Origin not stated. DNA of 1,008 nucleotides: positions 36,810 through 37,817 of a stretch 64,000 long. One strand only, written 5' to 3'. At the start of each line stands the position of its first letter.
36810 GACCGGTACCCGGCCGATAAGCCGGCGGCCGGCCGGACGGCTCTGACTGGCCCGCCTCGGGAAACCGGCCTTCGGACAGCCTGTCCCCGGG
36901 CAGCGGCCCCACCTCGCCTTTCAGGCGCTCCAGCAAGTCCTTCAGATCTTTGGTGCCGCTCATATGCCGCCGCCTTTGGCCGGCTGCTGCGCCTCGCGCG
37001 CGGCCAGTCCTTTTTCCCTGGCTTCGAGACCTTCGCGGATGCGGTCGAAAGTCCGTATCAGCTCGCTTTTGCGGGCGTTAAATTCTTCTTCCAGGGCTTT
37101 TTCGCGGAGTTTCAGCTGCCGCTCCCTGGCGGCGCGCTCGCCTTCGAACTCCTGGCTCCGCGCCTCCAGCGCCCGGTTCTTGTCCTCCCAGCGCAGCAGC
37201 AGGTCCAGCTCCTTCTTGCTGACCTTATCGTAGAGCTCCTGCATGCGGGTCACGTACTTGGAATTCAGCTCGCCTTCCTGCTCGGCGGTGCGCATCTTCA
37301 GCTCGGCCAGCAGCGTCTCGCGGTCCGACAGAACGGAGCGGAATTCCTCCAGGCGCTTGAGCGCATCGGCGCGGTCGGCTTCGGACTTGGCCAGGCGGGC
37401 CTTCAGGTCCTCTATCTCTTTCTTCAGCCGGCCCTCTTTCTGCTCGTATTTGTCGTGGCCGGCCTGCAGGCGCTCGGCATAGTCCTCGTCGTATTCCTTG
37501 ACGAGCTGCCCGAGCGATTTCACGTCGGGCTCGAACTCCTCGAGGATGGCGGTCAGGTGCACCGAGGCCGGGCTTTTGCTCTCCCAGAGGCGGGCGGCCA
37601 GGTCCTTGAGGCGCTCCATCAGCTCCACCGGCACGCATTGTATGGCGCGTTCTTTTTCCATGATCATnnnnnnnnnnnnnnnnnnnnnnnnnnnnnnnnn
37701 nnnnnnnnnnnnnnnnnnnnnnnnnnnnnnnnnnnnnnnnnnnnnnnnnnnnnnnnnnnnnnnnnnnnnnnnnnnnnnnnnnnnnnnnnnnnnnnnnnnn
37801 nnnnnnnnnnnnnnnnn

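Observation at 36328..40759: Translationally coupled triad (1031-aa coiled coil, 235-aa coiled coil, 211-aa Pro-rich two-TM anchor) heading the Wza/Wzc polysaccharide export operon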

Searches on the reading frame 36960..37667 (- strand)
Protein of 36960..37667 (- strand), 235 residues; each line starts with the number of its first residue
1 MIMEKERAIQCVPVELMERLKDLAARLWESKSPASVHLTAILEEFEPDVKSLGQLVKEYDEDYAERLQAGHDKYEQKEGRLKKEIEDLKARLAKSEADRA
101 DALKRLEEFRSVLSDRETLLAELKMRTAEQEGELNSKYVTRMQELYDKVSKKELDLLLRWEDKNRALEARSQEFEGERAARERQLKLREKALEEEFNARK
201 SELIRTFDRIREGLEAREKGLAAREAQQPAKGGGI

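Call 7: search_protein_families(library=pfam, proteins=[window:36960-37667:-], max_evalue=0.01)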
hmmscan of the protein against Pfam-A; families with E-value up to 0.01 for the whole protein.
window:36960-37667:- (235 aa): 1 family
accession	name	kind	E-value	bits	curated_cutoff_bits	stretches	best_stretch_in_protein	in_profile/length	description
PF05791.16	Bacillus_HBL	-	0.0024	18.1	29.1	1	15-117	37-139/177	Bacillus haemolytic enterotoxin (HBL)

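Call 11: search_protein_families(library=ncbifam, proteins=[window:36960-37667:-], max_evalue=0.1)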
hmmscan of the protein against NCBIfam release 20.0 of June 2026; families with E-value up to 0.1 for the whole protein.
window:36960-37667:- (235 aa): 4 families
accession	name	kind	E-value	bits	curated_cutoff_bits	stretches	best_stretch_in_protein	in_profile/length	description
TIGR02169.1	SMC_prok_A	equivalog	0.00037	18.3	729.4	1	6-222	663-872/1165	chromosome segregation protein SMC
NF045487.1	ASRP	equivalog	0.0024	16.5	300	1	15-148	359-490/593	archaea-specific SMC-related protein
TIGR02168.1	SMC_prok_B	equivalog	0.0067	14.2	567.35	1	64-219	212-477/1181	chromosome segregation protein SMC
NF051443.1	NheC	equivalog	0.046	13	420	1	22-114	86-179/352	non-hemolytic enterotoxin subunit C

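Call 26: find_homologous_proteins(query=window:36960-37667:-, max_evalue=0.001)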
Query window:36960-37667:- (235 aa): 107 proteins with E <= 0.001 among 3078 candidates.
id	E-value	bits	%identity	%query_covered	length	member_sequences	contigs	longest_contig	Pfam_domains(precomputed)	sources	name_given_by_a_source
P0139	3.6e-135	467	100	99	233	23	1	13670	-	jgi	-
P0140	3.5e-127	440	94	100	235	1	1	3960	-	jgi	jgi:chromosome segregation ATPase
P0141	4.2e-126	437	94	99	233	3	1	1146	-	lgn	-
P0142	4.7e-126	437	94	99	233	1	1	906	-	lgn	-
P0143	5.9e-125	433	94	99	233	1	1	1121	-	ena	-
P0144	9.6e-124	429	92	99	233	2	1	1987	-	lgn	-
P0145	1.6e-102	360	76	99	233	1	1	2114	-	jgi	jgi:DNA repair exonuclease SbcCD ATPase subunit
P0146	5.9e-99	348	74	99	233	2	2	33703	-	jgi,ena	-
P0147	8.5e-98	344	74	100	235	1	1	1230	-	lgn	-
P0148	1.4e-96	340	72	99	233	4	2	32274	-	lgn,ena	-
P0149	3.6e-96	339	74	98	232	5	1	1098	-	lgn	-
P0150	8.6e-95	335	75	95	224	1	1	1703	-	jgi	jgi:DNA repair exonuclease SbcCD ATPase subunit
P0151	6.3e-91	322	68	94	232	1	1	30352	-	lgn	-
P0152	2.6e-90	320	68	99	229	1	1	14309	-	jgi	-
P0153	1.1e-89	318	69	99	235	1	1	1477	-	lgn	-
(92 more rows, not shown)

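Call 28: find_related_loci(query=A2, collection=genome_contigs, flank=10000)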
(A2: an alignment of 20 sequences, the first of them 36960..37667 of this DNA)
Query A2 (235 aa) in genome_contigs; peptide patterns used: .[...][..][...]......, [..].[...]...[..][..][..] (x = any residue, [..] = any of these).
138 stretches matched a pattern; 32 encode a relative of the query (tblastn E <= 1e-3); 32 distinct loci.
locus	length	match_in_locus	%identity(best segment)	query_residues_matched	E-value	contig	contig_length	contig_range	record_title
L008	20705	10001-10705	92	1-235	4e-138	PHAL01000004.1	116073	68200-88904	MAG: Elusimicrobia bacterium HGW-Elusimicrobia-3 08E140C01_scaffold_295, whole genome shotgun sequence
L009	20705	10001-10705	94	1-235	5e-142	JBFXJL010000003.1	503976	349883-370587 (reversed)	MAG: Elusimicrobiales bacterium isolate CA_2019_TPIn_50 NODE_32_length_503976_cov_37.790199_TPIn, whole genome shotgun s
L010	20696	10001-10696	73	2-233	2e-107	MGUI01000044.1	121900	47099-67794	MAG: Elusimicrobia bacterium GWD2_63_28 gwd2_scaffold_412, whole genome shotgun sequence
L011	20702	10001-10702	67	2-235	1e-99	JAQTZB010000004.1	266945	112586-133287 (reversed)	MAG: Elusimicrobiales bacterium isolate STC_50 NODE_75_length_266945_cov_7.104633_Sandtown_C, whole genome shotgun seque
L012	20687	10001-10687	66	3-235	4e-97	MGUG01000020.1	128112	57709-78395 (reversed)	MAG: Elusimicrobia bacterium GWC2_64_44 gwc2_scaffold_158, whole genome shotgun sequence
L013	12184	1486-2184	64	3-235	2e-92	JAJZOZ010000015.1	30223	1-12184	MAG: bacterium isolate SKS1.bin104 NODE_2625_length_30223_cov_2.694710, whole genome shotgun sequence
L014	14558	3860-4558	63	3-235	2e-91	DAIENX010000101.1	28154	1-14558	MAG TPA_asm: Elusimicrobia bacterium isolate clean1135 k141_1759140, whole genome shotgun sequence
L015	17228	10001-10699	61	3-235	4e-90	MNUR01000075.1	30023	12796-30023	MAG: Elusimicrobia bacterium CG1_02_56_21 cg1_0.2_scaffold_1273_c, whole genome shotgun sequence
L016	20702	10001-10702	59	1-235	6e-89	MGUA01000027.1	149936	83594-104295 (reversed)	MAG: Elusimicrobia bacterium GWB2_63_22 gwb2_scaffold_49, whole genome shotgun sequence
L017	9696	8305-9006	59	1-235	2e-87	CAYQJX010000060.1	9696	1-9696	MAG TPA_asm: uncultured Elusimicrobiaceae bacterium isolate binchicken_co266_98 genome assembly, contig: NODE_13329_leng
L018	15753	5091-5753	58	1-221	2e-85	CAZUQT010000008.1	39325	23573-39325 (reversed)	MAG TPA_asm: uncultured Elusimicrobiaceae bacterium isolate SRP302447_co3_112 genome assembly, contig: NODE_2733_length_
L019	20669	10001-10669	61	3-225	1e-84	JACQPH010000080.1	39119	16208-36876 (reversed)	MAG: Elusimicrobia bacterium isolate NC_groundwater_1302_Ag_S-0.2um_62_53 S_p2_S4_coassembly_k141_2224862, whole genome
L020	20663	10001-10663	58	1-221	2e-84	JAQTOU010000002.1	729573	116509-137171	MAG: Elusimicrobiales bacterium isolate STB_10 NODE_15_length_729573_cov_7.795554_Sandtown_B, whole genome shotgun seque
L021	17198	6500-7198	58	3-235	2e-82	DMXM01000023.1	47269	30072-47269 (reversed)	MAG TPA_asm: Elusimicrobia bacterium isolate UBA11697 contig_10438, whole genome shotgun sequence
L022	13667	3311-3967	58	3-221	3e-82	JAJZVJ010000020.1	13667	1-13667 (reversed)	MAG: bacterium isolate SKS5.bin41 NODE_8348_length_13667_cov_1.392467, whole genome shotgun sequence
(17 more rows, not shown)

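Call 43: predict_structure(alignment_id=A2)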
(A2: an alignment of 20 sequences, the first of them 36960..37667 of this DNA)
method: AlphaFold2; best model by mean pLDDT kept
length: 235 residues; sequences in the alignment: 20
mean_pLDDT: 88.1   pTM: 0.38
mean pLDDT of the five models: 88.1, 86.5, 86.5, 86.2, 85.4
residues with pLDDT >= 90: 145; 70-90: 64; 50-70: 12; < 50: 14
segments of 3 or more residues with pLDDT < 50: 1-5, 228-235
pLDDT, mean of each block of 10 residues (from residue 1): 48 75 89 88 88 89 94 96 97 98 97 97 97 97 98 97 96 96 94 92 89 80 58 39
secondary structure, 60 per line:
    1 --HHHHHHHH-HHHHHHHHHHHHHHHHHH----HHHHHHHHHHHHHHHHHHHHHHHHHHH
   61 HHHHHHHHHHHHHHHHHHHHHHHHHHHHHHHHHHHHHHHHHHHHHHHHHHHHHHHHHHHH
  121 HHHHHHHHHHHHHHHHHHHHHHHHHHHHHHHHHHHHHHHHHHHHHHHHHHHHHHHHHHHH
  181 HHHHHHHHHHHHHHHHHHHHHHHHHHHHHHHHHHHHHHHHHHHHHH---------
elements in order: H3-10 H12-29 H34-226

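Call 57: fold_search(model_id=the predicted structure, library=pdb)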
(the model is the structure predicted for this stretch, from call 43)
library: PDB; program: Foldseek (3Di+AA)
matches with E <= 10: 72; with E <= 0.001: 0
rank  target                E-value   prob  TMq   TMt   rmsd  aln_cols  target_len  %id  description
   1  9ijj_D                2.1e+00  0.18  0.37  0.30  19.5       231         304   20  In situ structure of the central apparatus in mouse sperm axoneme. (released 2025-06-04)
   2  5lcy_A                2.8e+00  0.38  0.21  0.49   3.3        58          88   14  Formaldehyde-Responsive Regulator FrmR E64H variant from Salmonella enterica serovar Typhimurium (released 2016-08-10)
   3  5ako_B                2.8e+00  0.18  0.16  0.42   3.0        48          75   25  The complex of Tse2 and Tsi2 from Pseudomonas aeruginosa (released 2015-12-23)
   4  7p8k_A                3.3e+00  0.35  0.19  0.62   2.0        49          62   16  Crystal structure of in planta processed AvrRps4 in complex with the WRKY domain of RRS1 (released 2021-08-04)
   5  4b6x_A                3.3e+00  0.33  0.20  0.58   3.1        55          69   14  Crystal structure of in planta processed AvrRps4 (released 2012-09-19)
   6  7sat_D                3.8e+00  0.30  0.20  0.56   2.4        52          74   13  Structure of PorLM, the proton-powered motor that drives Type IX protein secretion (released 2022-03-23)
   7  9cfs_A                3.8e+00  0.13  0.18  0.40   3.2        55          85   24  Structure of a 150% lengthened variant of the E. coli ROP protein (released 2025-07-02)
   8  4b6x_B                4.1e+00  0.30  0.19  0.66   2.1        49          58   16  Crystal structure of in planta processed AvrRps4 (released 2012-09-19)
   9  7sat_C                4.1e+00  0.25  0.20  0.53   2.7        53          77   13  Structure of PorLM, the proton-powered motor that drives Type IX protein secretion (released 2022-03-23)
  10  5lcy_B                4.4e+00  0.21  0.20  0.47   3.6        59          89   15  Formaldehyde-Responsive Regulator FrmR E64H variant from Salmonella enterica serovar Typhimurium (released 2016-08-10)
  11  8cqo_A                4.4e+00  0.15  0.29  0.35   6.3       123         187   20  Crystal structure of Borrelia burgdorferi paralogous family 12 outer surface protein BBK01 (Se-Met data) (released 2024-03-13)
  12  8cqn_A                4.4e+00  0.14  0.29  0.35   8.0       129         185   20  Crystal structure of Borrelia burgdorferi paralogous family 12 outer surface protein BBK01 (released 2024-03-13)
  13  9qq5_E                4.7e+00  0.28  0.20  0.33   2.1        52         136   19  Mini-bacterioferritin from Candidatus Methanoperedens species BLZ2 in a partially oxidized state (released 2026-04-01)
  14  3lhf_C                4.7e+00  0.23  0.15  0.23   4.3        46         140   17  The Crystal Structure of a Serine Recombinase from Sulfolobus solfataricus to 2.3A (released 2010-03-16)
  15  8u5w_A                4.7e+00  0.16  0.19  0.52   3.3        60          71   10  De novo designed pentameric helical bundle protein (released 2024-09-25)
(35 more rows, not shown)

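Call 60: search_protein_families(library=phrogs, proteins=[window:36960-37667:-], max_evalue=0.01)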
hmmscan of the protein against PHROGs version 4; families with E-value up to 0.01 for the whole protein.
window:36960-37667:- (235 aa): 1 family
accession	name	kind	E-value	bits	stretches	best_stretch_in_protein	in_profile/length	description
phrog_33802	-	unknown function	0.0058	17.9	0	59-120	43-104/110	-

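Call 61: search_protein_families(library=padloc, proteins=[window:36960-37667:-], max_evalue=0.01)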
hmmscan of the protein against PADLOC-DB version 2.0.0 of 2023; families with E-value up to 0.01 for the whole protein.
window:36960-37667:- (235 aa): 3 families
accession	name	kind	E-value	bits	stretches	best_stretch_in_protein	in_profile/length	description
PDLC05062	PDC-S66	-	0.00017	19.2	1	72-201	4-134/282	-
PDLC02725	PbeC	-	0.00029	17.6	1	42-122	419-499/646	PbeC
PDLC00648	ZorA3|ZorA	-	0.00046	17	1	8-226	286-493/692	MotA/ExbB/TolQ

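Call 69: search_solved_structures(query=A2, max_evalue=1)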
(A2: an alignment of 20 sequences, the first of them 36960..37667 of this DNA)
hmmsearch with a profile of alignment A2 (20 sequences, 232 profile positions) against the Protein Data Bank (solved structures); distinct sequences matched with E-value up to 1: 15.
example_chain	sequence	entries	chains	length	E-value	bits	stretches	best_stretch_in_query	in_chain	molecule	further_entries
4lin_A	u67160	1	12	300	0.017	18.1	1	44-129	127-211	Tail needle protein gp26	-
4c7n_B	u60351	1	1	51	0.034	17.1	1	71-113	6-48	SYNTHETIC ALPHA-HELIX, IM10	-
8th8_S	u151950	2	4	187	0.037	17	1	73-209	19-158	Coiled-coil domain-containing protein 153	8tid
9ukm_H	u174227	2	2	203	0.038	16.9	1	31-146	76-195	Hdf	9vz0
3klt_A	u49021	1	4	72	0.06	16.3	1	49-111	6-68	Vimentin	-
4qkw_A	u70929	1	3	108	0.11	15.4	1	65-132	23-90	Muscle-related coiled-coil protein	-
8qox_B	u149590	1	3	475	0.13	15.2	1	44-134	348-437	Conserved membrane protein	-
9tlt_A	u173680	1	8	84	0.19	14.6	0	83-115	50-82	Sc-apCC-2-KLHL20-4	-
1r9l_A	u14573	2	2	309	0.33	13.9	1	19-57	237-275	Glycine betaine-binding periplasmic protein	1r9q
9tls_A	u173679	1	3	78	0.38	13.6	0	75-129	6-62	Sc-apCC-2-KLHL20-3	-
5gox_A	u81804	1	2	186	0.49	13.3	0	81-127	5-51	DNA repair protein RAD50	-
8i3e_A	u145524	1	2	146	0.49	13.3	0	70-192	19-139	ELKS/Rab6-interacting/CAST family member 1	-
2d3e_A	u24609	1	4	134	0.6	13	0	70-191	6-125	General control protein GCN4 and Tropomyosin 1 alpha chain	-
10aw_A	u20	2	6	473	0.8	12.6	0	70-159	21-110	50 kDa outer membrane protein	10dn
9rgy_A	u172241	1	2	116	0.89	12.4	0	73-125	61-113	sc-apCC3-CW-0NTT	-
